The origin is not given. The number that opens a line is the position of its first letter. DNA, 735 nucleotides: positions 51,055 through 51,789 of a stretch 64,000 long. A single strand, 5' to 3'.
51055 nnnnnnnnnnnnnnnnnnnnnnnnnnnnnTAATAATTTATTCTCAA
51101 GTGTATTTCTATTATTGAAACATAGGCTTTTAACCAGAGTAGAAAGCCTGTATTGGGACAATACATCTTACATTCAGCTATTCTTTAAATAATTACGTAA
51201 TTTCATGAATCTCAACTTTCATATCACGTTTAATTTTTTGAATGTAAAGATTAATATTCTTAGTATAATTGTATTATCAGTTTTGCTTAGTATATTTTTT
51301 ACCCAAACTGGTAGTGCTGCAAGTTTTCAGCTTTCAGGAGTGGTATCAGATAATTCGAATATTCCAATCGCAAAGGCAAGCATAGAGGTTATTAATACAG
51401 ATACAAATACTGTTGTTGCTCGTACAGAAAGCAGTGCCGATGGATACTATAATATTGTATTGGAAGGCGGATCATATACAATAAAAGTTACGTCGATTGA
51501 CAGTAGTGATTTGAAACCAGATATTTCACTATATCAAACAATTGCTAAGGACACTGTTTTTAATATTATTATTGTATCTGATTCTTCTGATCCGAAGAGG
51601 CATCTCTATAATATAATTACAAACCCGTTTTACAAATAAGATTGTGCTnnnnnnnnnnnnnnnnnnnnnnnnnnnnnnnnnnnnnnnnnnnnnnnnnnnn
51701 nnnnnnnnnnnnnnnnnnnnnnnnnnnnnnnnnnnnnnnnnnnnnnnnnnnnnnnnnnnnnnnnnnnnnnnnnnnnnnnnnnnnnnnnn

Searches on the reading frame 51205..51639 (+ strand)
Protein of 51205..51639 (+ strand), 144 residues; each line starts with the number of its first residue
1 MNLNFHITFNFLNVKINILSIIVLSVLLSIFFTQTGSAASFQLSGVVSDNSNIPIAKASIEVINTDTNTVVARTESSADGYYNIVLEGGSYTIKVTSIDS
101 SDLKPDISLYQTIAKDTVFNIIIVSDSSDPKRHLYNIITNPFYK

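Call 17: search_protein_families(library=pfam, proteins=[window:51205-51639:+], max_evalue=0.001)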
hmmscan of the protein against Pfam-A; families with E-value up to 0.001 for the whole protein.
window:51205-51639:+ (144 aa): 2 families
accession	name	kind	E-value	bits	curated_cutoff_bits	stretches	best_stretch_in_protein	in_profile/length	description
PF13620.12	CarboxypepD_reg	-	3.7e-11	43.7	32.3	1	42-98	1-57/82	Carboxypeptidase regulatory-like domain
PF13715.12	CarbopepD_reg_2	-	2.7e-05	24.6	32.2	1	43-113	1-68/88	CarboxypepD_reg-like domain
